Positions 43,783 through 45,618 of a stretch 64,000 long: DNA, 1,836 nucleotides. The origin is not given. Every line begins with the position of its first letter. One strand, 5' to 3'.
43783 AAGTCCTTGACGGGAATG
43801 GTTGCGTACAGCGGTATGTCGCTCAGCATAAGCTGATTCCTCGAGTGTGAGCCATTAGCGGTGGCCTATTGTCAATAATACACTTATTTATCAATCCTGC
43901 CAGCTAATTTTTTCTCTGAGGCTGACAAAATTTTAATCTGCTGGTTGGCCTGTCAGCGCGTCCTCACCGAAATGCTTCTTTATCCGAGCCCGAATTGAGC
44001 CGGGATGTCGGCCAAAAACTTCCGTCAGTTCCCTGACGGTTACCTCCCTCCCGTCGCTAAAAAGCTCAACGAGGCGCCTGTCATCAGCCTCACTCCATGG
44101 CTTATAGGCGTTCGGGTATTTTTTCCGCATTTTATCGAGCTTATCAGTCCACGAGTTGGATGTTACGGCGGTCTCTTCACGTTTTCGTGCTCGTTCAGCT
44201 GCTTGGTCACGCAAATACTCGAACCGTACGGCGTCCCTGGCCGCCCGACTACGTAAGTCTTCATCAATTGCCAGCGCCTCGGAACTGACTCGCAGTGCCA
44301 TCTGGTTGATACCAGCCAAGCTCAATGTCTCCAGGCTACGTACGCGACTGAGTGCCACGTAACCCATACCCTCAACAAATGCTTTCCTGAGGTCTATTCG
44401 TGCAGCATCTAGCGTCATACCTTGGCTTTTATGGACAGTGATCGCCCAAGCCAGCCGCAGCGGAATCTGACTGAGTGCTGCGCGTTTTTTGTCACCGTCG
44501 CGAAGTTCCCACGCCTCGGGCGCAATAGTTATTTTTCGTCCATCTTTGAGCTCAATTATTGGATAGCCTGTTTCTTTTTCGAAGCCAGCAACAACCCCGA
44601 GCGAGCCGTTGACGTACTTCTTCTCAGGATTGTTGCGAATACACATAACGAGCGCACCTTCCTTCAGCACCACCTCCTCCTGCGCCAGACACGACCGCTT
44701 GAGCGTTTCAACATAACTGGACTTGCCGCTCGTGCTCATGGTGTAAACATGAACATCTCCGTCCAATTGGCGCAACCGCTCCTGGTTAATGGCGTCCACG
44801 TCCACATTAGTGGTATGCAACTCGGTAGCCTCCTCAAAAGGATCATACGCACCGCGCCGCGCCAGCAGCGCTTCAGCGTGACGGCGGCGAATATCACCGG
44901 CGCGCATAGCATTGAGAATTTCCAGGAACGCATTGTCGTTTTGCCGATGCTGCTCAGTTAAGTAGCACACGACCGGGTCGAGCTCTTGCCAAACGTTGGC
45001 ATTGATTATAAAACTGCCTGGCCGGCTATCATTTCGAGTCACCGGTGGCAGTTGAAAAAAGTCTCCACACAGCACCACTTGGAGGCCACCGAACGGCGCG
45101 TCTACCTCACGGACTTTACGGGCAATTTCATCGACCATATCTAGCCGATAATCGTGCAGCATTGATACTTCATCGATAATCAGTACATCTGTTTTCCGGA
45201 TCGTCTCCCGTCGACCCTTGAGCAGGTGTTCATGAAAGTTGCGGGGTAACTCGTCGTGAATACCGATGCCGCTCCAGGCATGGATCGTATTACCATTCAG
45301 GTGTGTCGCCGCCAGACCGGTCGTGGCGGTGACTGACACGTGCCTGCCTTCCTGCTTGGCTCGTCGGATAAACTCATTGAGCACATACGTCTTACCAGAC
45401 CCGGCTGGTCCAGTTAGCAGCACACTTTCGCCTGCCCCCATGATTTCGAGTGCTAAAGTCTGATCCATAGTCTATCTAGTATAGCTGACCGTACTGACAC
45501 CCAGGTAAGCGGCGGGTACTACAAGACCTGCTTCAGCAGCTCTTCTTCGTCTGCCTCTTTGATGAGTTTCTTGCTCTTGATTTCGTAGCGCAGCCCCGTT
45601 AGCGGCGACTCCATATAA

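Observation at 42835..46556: Pif1-type helicase paired with an acidic DUF4868/KwaB-like protein beside NYN and VOC genes: a candidate defence-type module of undescribed architecture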

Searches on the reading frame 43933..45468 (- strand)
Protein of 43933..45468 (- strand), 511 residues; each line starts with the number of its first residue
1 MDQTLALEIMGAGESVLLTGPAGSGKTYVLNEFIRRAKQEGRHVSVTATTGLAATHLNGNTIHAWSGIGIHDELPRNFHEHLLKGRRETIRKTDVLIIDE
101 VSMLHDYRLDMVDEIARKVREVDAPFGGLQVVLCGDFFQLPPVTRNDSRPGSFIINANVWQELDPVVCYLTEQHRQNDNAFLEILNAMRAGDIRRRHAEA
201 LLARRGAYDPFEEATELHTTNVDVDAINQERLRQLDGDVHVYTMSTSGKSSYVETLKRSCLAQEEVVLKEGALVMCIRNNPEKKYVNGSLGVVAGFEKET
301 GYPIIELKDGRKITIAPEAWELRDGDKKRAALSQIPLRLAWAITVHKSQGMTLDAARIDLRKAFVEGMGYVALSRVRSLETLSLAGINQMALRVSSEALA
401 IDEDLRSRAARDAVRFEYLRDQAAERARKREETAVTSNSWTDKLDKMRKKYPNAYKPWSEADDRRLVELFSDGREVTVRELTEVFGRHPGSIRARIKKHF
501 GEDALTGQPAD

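Call 3: search_protein_families(library=pfam, proteins=[window:43933-45468:-], max_evalue=0.1)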
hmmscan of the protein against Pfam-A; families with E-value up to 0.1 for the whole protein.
window:43933-45468:- (511 aa): 38 families (the best 25 are shown)
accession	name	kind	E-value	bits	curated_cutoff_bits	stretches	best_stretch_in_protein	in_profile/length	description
PF05970.20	PIF1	-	1.2e-36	126.8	25.9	1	11-195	20-219/223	PIF1-like helicase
PF13604.12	AAA_30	-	1.1e-18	68.1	27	1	9-204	13-182/191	AAA domain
PF13245.12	AAA_19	-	1.6e-15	57.9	25.1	1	8-144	6-133/134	AAA domain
PF13401.12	AAA_22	-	1.9e-09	38.4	27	1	15-135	7-122/130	AAA domain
PF13191.12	AAA_16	-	1.5e-08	35.8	32.6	1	11-47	22-58/167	AAA ATPase domain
PF21530.3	Pif1_2B_dom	-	1.7e-06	28.1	23.9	1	252-296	2-47/47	DNA helicase Pif1, 2B domain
PF01443.25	Viral_helicase1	-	1.9e-05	25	21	1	18-106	3-73/228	Viral superfamily 1 RNA helicase core domain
PF00270.35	DEAD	-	0.00015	21.9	26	1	3-56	4-61/167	DEAD/DEAH box helicase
PF13173.12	AAA_14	-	0.00037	20.9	27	1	15-108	4-78/129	AAA domain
PF18335.7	SH3_13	-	0.0006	20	41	1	264-300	22-58/65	ATP-dependent RecD-like DNA helicase SH3 domain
PF13086.12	AAA_11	-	0.00079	19.7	27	0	12-53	16-64/257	AAA domain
PF13479.12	AAA_24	-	0.001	19.4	27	1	15-121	4-93/195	AAA domain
PF03266.21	NTPase_1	-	0.0016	18.8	23.9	0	16-45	2-31/168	NTPase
PF00004.35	AAA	-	0.0018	19.1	21.2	1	16-108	1-73/131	ATPase family associated with various cellular activities (AAA)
PF12775.13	AAA_7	-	0.0026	17.8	25.8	1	8-42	28-62/181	P-loop containing dynein motor region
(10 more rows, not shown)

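Call 4: search_protein_families(library=padloc, proteins=[window:43933-45468:-], max_evalue=0.1)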
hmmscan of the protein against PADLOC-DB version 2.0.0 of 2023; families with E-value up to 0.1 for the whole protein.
window:43933-45468:- (511 aa): 21 families
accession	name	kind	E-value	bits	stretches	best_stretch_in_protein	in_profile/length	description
PDLC05064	PDC-S68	-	2e-20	70.2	2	17-143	704-824/1273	-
PDLC05065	PDC-S68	-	1.9e-18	63.7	2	2-143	609-745/1221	-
PDLC01734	typeIV_RecD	-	1.1e-15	55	1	2-378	343-710/763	RecD_0_IVD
PDLC04476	PDC-M16A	-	2e-15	54.3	1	16-327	28-358/691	-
PDLC04475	PDC-M16A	-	4.2e-13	46.7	2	17-106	35-137/721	-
PDLC01148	RecD_like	-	2.9e-12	43.7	1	16-144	331-446/719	RecD/Tra ATPase fused to N-terminal HHH domain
PDLC05066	PDC-S68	-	4e-11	39.7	1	17-145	597-723/1202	-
PDLC05035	PDC-S53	-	4.8e-07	26.2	2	313-358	792-836/900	-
PDLC04140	mad8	-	1.5e-05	22.7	1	13-49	27-65/314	mads_8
PDLC02372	Nhi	-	4.7e-05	20.2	1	14-112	200-284/470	-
PDLC04474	PDC-M16A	-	0.0001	18.9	1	16-183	238-415/917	-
PDLC02350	AbiO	-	0.00012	19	1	8-114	189-279/468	AbiO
PDLC04472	PDC-M16A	-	0.00018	17.9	1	16-63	243-290/930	-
PDLC03920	MkoA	-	0.00023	17.5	0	8-37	626-655/1112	-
PDLC05031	PDC-S49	-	0.0016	15.4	1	16-42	27-53/624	-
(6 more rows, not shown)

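Call 6: search_protein_families(library=ncbifam, proteins=[window:43933-45468:-], max_evalue=0.01)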
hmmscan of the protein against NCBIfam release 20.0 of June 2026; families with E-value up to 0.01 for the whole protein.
window:43933-45468:- (511 aa): 11 families
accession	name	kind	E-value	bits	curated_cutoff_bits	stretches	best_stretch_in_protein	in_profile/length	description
TIGR01448.2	helicase_RecD2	equivalog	2.1e-24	85.7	500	1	3-351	321-651/713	SF1B family DNA helicase RecD2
TIGR02768.1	TraA_Ti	equivalog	4.3e-16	58.4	590.45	2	9-144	371-490/751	Ti-type conjugative transfer relaxase TraA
TIGR01447.1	recD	equivalog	7e-14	51.3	310.15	1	6-356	156-542/597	exodeoxyribonuclease V subunit alpha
NF010464.0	PRK13889.1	subfamily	8.6e-13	47.1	1015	2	268-384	601-701/992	conjugal transfer relaxase TraA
NF038214.1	IS21_help_AAA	equivalog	2.1e-05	24.3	200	1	9-53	86-130/232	IS21-like element helper ATPase IstB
NF008127.0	PRK10875.1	equivalog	5.6e-05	21.9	671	0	320-363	522-566/619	exodeoxyribonuclease V subunit alpha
TIGR00376.1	TIGR00376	hypoth_equivalog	0.00037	19.1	348.9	0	14-54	175-215/639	IGHMBP2 family helicase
NF010402.0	PRK13826.1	subfamily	0.00042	18.3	1317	0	340-378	693-731/1102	Dtr system oriT relaxase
NF010248.0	PRK13695.1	equivalog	0.0012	18.6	156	0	16-45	6-35/180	NTPase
TIGR02324.1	CP_lyasePhnL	equivalog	0.0057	16.1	256.3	0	11-48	32-69/224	phosphonate C-P lyase system protein PhnL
TIGR02982.1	heterocyst_DevA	subfamily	0.0075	15.9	295.8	0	7-41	26-60/220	ABC exporter ATP-binding subunit, DevA family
